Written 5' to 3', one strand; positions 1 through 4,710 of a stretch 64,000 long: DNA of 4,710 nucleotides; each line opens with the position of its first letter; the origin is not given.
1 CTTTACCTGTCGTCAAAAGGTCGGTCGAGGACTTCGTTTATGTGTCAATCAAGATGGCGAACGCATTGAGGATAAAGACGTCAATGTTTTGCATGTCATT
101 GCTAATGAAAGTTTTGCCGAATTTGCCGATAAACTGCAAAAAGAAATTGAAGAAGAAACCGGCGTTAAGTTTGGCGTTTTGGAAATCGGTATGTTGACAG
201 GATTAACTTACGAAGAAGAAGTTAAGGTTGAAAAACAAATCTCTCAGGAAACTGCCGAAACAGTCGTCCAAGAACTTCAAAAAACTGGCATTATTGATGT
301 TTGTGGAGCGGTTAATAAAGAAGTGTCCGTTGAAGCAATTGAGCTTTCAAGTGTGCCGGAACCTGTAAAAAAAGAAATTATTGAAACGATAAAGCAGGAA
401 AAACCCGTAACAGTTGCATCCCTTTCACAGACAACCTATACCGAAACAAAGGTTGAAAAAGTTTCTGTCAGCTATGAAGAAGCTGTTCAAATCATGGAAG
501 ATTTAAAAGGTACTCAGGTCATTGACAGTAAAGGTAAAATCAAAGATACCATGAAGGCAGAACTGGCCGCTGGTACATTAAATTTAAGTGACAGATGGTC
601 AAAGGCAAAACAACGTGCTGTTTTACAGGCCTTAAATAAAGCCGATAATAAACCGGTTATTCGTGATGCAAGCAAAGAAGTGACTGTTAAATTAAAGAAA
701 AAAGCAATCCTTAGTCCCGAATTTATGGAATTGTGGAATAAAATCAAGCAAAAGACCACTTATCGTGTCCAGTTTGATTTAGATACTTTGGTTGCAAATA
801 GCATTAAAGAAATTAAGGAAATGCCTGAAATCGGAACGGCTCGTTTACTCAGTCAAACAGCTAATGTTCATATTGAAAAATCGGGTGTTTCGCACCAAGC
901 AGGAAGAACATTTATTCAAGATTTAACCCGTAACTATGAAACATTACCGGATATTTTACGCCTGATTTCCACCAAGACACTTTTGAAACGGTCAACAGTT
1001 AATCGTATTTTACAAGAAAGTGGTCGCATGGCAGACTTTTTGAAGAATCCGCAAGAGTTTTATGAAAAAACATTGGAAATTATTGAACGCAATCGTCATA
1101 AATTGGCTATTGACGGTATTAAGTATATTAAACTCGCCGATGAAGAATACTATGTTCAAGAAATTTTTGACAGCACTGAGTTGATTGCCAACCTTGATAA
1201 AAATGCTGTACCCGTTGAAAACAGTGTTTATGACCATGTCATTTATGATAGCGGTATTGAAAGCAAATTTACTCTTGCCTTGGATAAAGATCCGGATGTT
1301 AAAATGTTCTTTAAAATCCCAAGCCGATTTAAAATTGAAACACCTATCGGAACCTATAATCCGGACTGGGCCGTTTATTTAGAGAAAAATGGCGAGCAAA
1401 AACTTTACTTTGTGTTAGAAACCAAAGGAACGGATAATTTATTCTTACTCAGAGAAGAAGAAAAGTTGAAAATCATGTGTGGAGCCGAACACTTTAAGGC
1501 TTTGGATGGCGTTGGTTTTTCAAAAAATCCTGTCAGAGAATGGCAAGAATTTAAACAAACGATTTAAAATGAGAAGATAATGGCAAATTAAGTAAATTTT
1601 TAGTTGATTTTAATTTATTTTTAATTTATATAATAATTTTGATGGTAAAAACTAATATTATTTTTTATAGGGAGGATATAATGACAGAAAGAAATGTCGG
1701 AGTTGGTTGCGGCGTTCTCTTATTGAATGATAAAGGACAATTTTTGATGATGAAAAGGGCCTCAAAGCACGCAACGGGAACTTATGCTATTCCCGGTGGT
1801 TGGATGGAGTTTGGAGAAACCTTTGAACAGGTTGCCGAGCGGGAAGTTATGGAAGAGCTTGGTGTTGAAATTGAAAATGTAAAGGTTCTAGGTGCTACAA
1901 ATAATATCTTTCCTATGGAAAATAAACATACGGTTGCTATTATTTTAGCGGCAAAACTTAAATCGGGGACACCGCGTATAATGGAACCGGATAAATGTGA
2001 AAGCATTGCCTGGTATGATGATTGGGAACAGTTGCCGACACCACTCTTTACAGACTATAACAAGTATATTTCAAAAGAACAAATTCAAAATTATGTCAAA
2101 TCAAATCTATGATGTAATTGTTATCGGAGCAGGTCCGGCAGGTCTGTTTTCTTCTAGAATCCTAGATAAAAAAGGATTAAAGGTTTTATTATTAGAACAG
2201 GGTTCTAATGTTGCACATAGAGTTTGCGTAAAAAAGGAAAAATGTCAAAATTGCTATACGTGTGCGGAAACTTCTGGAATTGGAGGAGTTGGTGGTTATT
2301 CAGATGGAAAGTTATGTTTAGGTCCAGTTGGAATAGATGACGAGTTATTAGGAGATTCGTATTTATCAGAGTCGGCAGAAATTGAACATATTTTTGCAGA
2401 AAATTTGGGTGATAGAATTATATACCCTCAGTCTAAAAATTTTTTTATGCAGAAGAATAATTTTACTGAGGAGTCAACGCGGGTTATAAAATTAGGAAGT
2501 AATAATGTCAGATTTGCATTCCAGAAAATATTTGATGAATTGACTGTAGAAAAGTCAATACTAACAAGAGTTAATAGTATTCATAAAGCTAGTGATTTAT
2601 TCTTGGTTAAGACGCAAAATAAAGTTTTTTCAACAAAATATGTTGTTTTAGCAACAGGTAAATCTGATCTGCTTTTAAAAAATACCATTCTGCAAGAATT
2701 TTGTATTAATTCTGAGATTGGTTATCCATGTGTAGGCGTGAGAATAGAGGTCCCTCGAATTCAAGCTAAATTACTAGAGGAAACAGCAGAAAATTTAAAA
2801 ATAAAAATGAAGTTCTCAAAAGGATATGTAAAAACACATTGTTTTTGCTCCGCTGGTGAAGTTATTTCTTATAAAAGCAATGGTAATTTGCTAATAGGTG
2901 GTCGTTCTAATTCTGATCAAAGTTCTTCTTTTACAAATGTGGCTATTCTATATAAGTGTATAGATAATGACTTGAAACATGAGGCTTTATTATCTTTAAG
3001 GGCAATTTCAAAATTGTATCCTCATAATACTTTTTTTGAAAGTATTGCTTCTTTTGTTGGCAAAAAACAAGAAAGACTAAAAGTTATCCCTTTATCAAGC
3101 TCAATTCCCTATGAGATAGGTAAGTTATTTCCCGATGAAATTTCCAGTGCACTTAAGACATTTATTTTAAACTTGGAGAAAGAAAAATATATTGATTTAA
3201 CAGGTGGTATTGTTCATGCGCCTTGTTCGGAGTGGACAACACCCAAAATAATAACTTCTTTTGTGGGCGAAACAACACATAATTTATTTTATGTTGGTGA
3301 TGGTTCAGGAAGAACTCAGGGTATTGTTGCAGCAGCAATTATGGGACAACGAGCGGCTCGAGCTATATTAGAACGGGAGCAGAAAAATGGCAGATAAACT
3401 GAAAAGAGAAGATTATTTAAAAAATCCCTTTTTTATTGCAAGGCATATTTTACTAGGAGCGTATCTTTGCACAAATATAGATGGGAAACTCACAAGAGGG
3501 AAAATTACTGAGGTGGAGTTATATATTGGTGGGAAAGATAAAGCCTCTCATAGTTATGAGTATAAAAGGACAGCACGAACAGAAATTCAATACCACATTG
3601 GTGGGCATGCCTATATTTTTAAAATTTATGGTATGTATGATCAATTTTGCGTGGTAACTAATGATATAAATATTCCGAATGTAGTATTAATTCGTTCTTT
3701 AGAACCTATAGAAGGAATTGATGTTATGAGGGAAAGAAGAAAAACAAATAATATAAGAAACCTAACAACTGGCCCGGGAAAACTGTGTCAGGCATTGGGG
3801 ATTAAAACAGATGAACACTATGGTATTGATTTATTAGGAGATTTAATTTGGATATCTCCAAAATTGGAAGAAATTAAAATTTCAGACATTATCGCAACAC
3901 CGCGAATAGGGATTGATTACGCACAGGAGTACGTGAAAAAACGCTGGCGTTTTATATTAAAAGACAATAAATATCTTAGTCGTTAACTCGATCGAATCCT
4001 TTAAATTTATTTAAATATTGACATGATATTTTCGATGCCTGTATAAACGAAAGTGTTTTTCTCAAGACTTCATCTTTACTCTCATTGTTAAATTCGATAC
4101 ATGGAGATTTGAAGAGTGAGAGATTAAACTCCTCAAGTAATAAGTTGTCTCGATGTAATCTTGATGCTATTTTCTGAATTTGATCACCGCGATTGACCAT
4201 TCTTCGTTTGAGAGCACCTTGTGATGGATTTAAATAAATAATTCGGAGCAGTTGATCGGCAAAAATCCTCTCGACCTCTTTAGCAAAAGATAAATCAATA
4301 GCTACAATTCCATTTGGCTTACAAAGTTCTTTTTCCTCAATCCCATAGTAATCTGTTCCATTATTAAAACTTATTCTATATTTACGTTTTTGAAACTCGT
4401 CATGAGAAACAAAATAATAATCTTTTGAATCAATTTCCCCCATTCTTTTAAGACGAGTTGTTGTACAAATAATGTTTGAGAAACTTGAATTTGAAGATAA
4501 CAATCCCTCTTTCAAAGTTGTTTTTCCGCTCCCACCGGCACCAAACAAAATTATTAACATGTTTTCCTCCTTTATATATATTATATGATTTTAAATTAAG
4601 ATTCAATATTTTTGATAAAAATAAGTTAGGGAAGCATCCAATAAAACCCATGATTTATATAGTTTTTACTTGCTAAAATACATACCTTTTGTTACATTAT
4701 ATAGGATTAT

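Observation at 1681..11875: Dense AT-rich cluster of nucleotide-processing and DNA base-excision enzymes next to restriction and helicase genes: candidate novel defence or DNA-modification system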

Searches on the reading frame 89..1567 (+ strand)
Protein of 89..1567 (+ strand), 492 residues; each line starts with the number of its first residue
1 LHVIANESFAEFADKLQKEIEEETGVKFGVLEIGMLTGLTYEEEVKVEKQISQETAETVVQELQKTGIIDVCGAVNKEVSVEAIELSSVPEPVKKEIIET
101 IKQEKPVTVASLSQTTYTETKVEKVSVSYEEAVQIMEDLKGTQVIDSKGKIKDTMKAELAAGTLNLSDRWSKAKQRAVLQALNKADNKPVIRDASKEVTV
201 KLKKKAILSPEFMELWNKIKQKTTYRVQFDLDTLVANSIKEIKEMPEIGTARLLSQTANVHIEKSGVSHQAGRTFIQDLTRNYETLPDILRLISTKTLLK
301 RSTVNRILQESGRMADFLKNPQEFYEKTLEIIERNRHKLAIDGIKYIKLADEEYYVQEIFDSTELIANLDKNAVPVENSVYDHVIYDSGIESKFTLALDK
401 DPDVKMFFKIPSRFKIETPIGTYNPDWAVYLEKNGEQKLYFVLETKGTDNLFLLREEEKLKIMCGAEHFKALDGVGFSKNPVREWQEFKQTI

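Call 3: search_protein_families(library=pfam, proteins=[window:89-1567:+], max_evalue=0.01)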
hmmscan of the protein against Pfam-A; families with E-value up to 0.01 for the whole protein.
window:89-1567:+ (492 aa): 1 family
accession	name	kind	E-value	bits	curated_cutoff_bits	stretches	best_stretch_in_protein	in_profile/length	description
PF19778.5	RE_endonuc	-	3.3e-37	127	23.4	1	377-479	1-104/108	Endonuclease domain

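Call 5: search_protein_families(library=padloc, proteins=[window:89-1567:+], max_evalue=0.01)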
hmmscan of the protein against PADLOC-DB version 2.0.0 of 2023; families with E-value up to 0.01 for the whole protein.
window:89-1567:+ (492 aa): 3 families
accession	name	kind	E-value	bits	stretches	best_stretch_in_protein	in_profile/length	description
PDLC03647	REase_III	-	1.5e-83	279.6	2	120-472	609-964/989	Type III restriction enzyme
PDLC03649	REase_III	-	7.3e-14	48.6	1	117-471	586-945/973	Type III restriction enzyme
PDLC01810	CARF1--CARF_HEPN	-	0.0035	14.4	1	276-383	259-367/476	-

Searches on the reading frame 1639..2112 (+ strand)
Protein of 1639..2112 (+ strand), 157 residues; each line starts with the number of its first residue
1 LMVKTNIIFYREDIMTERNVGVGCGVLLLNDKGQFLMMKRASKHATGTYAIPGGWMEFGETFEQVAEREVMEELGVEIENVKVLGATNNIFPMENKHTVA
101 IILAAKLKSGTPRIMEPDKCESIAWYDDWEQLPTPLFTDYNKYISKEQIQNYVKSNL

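Call 3: search_protein_families(library=pfam, proteins=[window:1639-2112:+], max_evalue=0.01)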
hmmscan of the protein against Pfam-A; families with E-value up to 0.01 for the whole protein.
window:1639-2112:+ (157 aa): 2 families
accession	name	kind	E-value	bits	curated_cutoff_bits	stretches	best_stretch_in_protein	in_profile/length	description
PF00293.34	NUDIX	-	3e-19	69.8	21.1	1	22-127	4-114/134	NUDIX domain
PF14815.12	NUDIX_4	-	0.0011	19.2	35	1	27-82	4-57/113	NUDIX domain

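Call 5: search_protein_families(library=padloc, proteins=[window:1639-2112:+], max_evalue=0.01)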
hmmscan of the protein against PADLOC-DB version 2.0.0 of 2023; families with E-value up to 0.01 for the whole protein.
window:1639-2112:+ (157 aa): 1 family
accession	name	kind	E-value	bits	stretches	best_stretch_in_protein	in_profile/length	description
PDLC04899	PDC-S07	-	2e-12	44.9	1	18-121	5-105/135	-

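Call 9: search_protein_families(library=ncbifam, proteins=[window:1639-2112:+], max_evalue=0.01)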
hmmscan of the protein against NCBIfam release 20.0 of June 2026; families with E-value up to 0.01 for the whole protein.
window:1639-2112:+ (157 aa): 26 families (the best 25 are shown)
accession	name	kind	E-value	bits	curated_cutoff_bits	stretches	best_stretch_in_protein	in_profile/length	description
NF001299.0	PRK00241.1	equivalog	2.6e-13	50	158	1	31-133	143-240/263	NAD(+) diphosphatase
TIGR00586.1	mutt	equivalog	6.8e-12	45.5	97.9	1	21-126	6-106/129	8-oxo-dGTP diphosphatase MutT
NF006530.0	PRK08999.1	equivalog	1.5e-10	40.6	245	1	17-88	3-74/315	Nudix family hydrolase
NF008044.0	PRK10776.1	equivalog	2.9e-09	36.9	148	1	21-92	5-76/130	8-oxo-dGTP diphosphatase MutT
NF041652.1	Nud_hyd_Dein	equivalog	7.2e-09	36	200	1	23-115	15-111/152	Nudix hydrolase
NF001937.0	PRK00714.1-4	equivalog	3e-08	33.5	139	1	22-90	9-74/161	RNA pyrophosphohydrolase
NF001935.0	PRK00714.1-2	equivalog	4.9e-08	32.7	259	1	24-90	11-74/183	RNA pyrophosphohydrolase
NF008736.0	PRK11762.1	equivalog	9.2e-08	31.8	169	1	32-125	58-151/186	ADP compounds hydrolase NudE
NF001934.0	PRK00714.1-1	equivalog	1.1e-07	31.4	241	1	24-90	11-74/176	RNA pyrophosphohydrolase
NF011963.0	PRK15434.1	subfamily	2.4e-07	30.6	146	1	26-79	22-75/159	GDP-mannose mannosyl hydrolase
TIGR02705.1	nudix_YtkD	equivalog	1.3e-06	28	154.4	1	42-86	40-84/156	RNA deprotection pyrophosphohydrolase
NF001938.0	PRK00714.1-5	equivalog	2.6e-06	26.9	116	1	23-88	15-84/172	RNA pyrophosphohydrolase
NF012016.0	PRK15472.1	equivalog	5.3e-06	26.2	95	1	28-79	10-63/141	nucleoside triphosphatase NudI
NF003791.0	PRK05379.2-3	equivalog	4.7e-05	22.7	409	1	32-83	212-263/340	bifunctional nicotinamide-nucleotide adenylyltransferase/Nudix hydroxylase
NF041653.1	Nud_hyd_Meth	equivalog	6e-05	22.9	300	1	11-140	17-146/170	Nudix hydrolase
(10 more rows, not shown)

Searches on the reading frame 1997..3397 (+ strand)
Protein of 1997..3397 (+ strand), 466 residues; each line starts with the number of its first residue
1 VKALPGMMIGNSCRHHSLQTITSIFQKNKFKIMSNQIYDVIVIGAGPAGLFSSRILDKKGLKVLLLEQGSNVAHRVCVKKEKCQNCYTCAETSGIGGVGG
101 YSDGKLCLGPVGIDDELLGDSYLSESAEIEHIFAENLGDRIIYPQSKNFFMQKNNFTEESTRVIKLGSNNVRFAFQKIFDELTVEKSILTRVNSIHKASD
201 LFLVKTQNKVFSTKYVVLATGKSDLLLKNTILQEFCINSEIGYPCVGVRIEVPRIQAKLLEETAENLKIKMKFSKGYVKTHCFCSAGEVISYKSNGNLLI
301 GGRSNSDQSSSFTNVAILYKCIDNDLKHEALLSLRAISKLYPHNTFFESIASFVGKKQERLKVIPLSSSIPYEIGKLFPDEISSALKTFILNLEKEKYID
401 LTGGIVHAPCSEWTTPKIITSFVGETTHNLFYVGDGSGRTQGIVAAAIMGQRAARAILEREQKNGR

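Call 3: search_protein_families(library=pfam, proteins=[window:1997-3397:+], max_evalue=0.01)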
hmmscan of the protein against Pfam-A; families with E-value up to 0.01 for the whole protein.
window:1997-3397:+ (466 aa): 11 families
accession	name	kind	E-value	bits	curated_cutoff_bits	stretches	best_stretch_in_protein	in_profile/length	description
PF13738.12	Pyr_redox_3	-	3.2e-10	40.2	30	2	175-222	87-134/305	Pyridine nucleotide-disulphide oxidoreductase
PF03486.20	HI0933_like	-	4.3e-10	39.9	50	1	39-77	2-40/244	HI0933-like protein Rossmann domain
PF07992.20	Pyr_redox_2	-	3.9e-08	33.5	26.1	1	38-225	1-112/291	Pyridine nucleotide-disulphide oxidoreductase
PF01266.30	DAO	-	6e-08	33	27.9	1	39-73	1-35/353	FAD dependent oxidoreductase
PF01946.23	Thi4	-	7.1e-06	25.9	26.2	1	36-68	16-49/235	Thi4 family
PF01494.25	FAD_binding_3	-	1.3e-05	25.1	22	1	38-70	2-34/349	FAD binding domain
PF01134.28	GIDA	-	3.4e-05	23.5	22.1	1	39-221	1-149/391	Glucose inhibited division protein A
PF00890.30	FAD_binding_2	-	6.1e-05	22.8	20.4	1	39-71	1-33/414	FAD binding domain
PF13450.12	NAD_binding_8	-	0.00015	22.4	21.9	1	42-72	1-31/68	NAD(P)-binding Rossmann-like domain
PF21688.3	FAD-depend_C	-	0.00081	20.1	27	1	267-332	36-101/197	FAD-dependent protein, C-terminal domain-like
PF05834.18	Lycopene_cycl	-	0.001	18.7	23.4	1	39-72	1-36/380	Lycopene cyclase protein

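Call 5: search_protein_families(library=padloc, proteins=[window:1997-3397:+], max_evalue=0.01)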
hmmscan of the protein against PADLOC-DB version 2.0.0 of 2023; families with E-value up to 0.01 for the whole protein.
window:1997-3397:+ (466 aa): 0 families

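Call 9: search_protein_families(library=ncbifam, proteins=[window:1997-3397:+], max_evalue=0.01)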
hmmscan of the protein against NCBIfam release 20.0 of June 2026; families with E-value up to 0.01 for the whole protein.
window:1997-3397:+ (466 aa): 68 families (the best 25 are shown)
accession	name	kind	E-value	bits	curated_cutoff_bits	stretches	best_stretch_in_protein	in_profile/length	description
TIGR00275.1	TIGR00275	subfamily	2.5e-11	43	183.8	2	40-78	1-39/401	aminoacetone oxidase family FAD-binding enzyme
TIGR04018.1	Bthiol_YpdA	hypoth_equivalog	2.7e-09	36.3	339.9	2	175-224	76-125/316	YpdA family putative bacillithiol disulfide reductase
TIGR02032.1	GG-red-SF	subfamily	2.5e-07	30.7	158.8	1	38-77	1-40/297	geranylgeranyl reductase family protein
TIGR01292.1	TRX_reduct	equivalog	6.7e-07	28.4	343.45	0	38-71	1-34/300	thioredoxin-disulfide reductase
TIGR01377.1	soxA_mon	subfamily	6.8e-07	28.4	479.65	1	38-71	1-34/381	amino oxidase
TIGR00292.1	TIGR00292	equivalog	1.9e-06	27.3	148.3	1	33-68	17-52/254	sulfide-dependent adenosine diphosphate thiazole synthase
NF006593.0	PRK09126.1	equivalog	2.4e-06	26.7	420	1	36-71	3-38/393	5-demethoxyubiquinol-8 5-hydroxylase UbiM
NF045599.1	bili_reduct_long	exception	4.8e-06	25.1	750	1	35-73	379-417/641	bilirubin reductase, long form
NF041160.1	DGGPL_Thplmales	equivalog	1.9e-05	23.8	780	1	37-76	3-42/396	digeranylgeranylglycerophospholipid reductase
NF033460.1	glycerol3P_ox_II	equivalog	2.1e-05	23.8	460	0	38-74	2-38/361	type 2 glycerol-3-phosphate oxidase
NF041080.1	DGGGPL_reductase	equivalog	2.6e-05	23.3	580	1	38-70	2-34/447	digeranylgeranylglycerophospholipid reductase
TIGR03315.1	Se_ygfK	equivalog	3.2e-05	21.6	835.3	1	34-72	534-572/1012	putative selenate reductase subunit YgfK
NF040505.1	ArsO_flavin_mono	equivalog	4.2e-05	23.2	425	0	182-222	89-127/346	ArsO family NAD(P)H-dependent flavin-containing monooxygenase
TIGR04046.1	MSMEG_0569_nitr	hypoth_equivalog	5.3e-05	22.4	498.35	1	38-75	1-37/400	MSMEG_0569 family flavin-dependent oxidoreductase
TIGR03197.1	MnmC_Cterm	equivalog_domain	9.7e-05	21.6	174.2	1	39-74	1-36/400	FAD-dependent 5-carboxymethylaminomethyl-2-thiouridine(34) oxidoreductase MnmC1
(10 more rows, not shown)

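Call 98: find_related_loci(query=window:2093-3394:+, collection=metagenome_contigs, flank=5000)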
Query window:2093-3394:+ (434 aa) in metagenome_contigs; peptide patterns used: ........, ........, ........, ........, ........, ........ (x = any residue, [..] = any of these).
394 stretches matched a pattern, but none encodes a relative of the query by tblastn (E <= 1e-3).

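Call 99: find_encoding_contigs(protein=window:2093-3397:+, flank=6000, max_places=6)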
Protein window:2093-3397:+ (434 aa): 20 contigs read that carry it; 6 places shown.
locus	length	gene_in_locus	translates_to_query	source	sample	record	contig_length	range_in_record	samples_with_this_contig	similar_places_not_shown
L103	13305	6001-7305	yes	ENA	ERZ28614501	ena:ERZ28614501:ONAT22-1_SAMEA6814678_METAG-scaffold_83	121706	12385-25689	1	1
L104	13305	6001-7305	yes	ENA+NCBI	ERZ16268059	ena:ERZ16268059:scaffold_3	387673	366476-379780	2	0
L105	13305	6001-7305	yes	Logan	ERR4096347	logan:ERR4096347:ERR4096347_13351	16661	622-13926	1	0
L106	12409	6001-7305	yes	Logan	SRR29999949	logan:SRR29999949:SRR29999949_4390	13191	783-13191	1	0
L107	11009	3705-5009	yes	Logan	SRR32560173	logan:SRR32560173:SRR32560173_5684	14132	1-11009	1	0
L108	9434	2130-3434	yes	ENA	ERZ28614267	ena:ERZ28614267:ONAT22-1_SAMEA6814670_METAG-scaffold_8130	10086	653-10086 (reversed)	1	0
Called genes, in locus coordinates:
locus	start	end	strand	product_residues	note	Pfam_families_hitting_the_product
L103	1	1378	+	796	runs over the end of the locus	PF01555:N6_N4_Mtase, PF04480:DUF559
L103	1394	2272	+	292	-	PF04383:KilA-N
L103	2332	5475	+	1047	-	PF04851:ResIII, PF00270:DEAD (faint), PF19778:RE_endonuc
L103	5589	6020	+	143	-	PF00293:NUDIX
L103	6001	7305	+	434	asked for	PF01266:DAO (faint), PF01494:FAD_binding_3 (weak), PF01946:Thi4 (faint), PF03486:HI0933_like (weak), PF07992:Pyr_redox_2, PF13738:Pyr_redox_3 (faint)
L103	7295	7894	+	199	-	PF02245:Pur_DNA_glyco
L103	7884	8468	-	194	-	PF00625:Guanylate_kin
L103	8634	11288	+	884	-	PF00176:SNF2-rel_dom, PF00271:Helicase_C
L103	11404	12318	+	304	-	PF02541:Ppx-GppA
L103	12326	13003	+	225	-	PF00730:HhH-GPD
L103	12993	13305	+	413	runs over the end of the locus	PF01209:Ubie_methyltran (weak), PF08241:Methyltransf_11, PF13649:Methyltransf_25 (weak)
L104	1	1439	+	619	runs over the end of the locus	PF01555:N6_N4_Mtase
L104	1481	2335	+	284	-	PF02498:Bro-N (weak)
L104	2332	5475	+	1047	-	PF04851:ResIII, PF00270:DEAD (faint), PF19778:RE_endonuc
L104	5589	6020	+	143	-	PF00293:NUDIX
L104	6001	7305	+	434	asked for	PF01266:DAO (faint), PF01494:FAD_binding_3 (weak), PF01946:Thi4 (faint), PF03486:HI0933_like (weak), PF07992:Pyr_redox_2, PF13738:Pyr_redox_3 (faint)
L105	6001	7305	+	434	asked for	PF01266:DAO (faint), PF01494:FAD_binding_3 (weak), PF01946:Thi4 (faint), PF03486:HI0933_like (weak), PF07992:Pyr_redox_2, PF13738:Pyr_redox_3 (faint)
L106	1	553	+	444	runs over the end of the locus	?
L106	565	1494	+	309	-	PF20247:DUF6602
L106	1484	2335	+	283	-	PF02498:Bro-N (weak)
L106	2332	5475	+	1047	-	PF04851:ResIII, PF00270:DEAD (weak), PF19778:RE_endonuc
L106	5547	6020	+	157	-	PF00293:NUDIX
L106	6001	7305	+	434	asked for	PF01266:DAO (faint), PF01494:FAD_binding_3 (weak), PF01946:Thi4 (faint), PF03486:HI0933_like (weak), PF07992:Pyr_redox_2, PF13738:Pyr_redox_3 (faint)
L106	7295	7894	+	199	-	PF02245:Pur_DNA_glyco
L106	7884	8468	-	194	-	PF00625:Guanylate_kin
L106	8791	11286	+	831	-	PF00176:SNF2-rel_dom, PF00271:Helicase_C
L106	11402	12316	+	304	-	PF02541:Ppx-GppA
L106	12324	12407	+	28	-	?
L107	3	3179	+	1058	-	?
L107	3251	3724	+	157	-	PF00293:NUDIX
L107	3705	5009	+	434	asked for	PF01266:DAO (faint), PF01494:FAD_binding_3 (weak), PF01946:Thi4 (faint), PF03486:HI0933_like (weak), PF07992:Pyr_redox_2, PF13738:Pyr_redox_3 (faint)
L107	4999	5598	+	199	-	PF02245:Pur_DNA_glyco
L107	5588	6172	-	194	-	PF00625:Guanylate_kin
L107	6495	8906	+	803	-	PF00176:SNF2-rel_dom, PF00271:Helicase_C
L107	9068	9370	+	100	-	-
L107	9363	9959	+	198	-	PF01725:Ham1p_like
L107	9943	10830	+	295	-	PF00294:PfkB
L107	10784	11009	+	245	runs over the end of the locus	-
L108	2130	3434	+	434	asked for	PF01266:DAO (faint), PF01494:FAD_binding_3 (weak), PF01946:Thi4 (faint), PF03486:HI0933_like (weak), PF07992:Pyr_redox_2, PF13738:Pyr_redox_3 (faint)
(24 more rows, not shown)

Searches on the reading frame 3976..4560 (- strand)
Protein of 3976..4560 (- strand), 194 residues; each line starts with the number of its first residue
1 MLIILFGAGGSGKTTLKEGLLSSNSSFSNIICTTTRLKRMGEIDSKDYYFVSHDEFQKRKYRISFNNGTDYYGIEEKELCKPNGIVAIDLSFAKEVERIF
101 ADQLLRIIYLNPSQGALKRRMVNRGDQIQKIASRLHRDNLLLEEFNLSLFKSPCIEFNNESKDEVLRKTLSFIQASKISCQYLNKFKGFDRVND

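Call 3: search_protein_families(library=pfam, proteins=[window:3976-4560:-], max_evalue=0.01)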
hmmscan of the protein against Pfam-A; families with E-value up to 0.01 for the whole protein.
window:3976-4560:- (194 aa): 3 families
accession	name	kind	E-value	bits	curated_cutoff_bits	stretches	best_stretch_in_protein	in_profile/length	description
PF00625.27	Guanylate_kin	-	5.3e-15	56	25.2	1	2-137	4-149/182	Guanylate kinase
PF13238.12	AAA_18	-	5e-05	24.2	29.4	1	3-132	1-119/128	AAA domain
PF13671.12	AAA_33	-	0.0014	19.3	27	0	2-42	1-39/143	AAA domain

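Call 5: search_protein_families(library=padloc, proteins=[window:3976-4560:-], max_evalue=0.01)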
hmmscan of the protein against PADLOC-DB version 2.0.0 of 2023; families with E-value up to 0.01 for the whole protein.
window:3976-4560:- (194 aa): 1 family
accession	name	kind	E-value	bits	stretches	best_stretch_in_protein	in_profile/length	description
PDLC04140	mad8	-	0.0064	14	1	2-125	29-143/314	mads_8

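Call 9: search_protein_families(library=ncbifam, proteins=[window:3976-4560:-], max_evalue=0.01)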
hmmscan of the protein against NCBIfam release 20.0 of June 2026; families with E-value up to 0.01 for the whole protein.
window:3976-4560:- (194 aa): 5 families
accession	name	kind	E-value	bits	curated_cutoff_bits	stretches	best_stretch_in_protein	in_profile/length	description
TIGR03263.1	guanyl_kin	equivalog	9.3e-22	77.5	160.45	1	2-139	3-149/180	guanylate kinase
NF011325.0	PRK14738.1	equivalog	1.4e-12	47.3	263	1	1-178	14-197/206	guanylate kinase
NF011324.0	PRK14737.1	equivalog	2.6e-12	46.9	318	1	2-144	7-158/187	guanylate kinase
NF007485.0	PRK10078.1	equivalog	2.7e-06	27.2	153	1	2-170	4-167/186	ribose 1,5-bisphosphokinase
TIGR02322.1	phosphon_PhnN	equivalog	3.8e-06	26.7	156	1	2-161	3-163/179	phosphonate metabolism protein/1,5-bisphosphokinase (PRPP-forming) PhnN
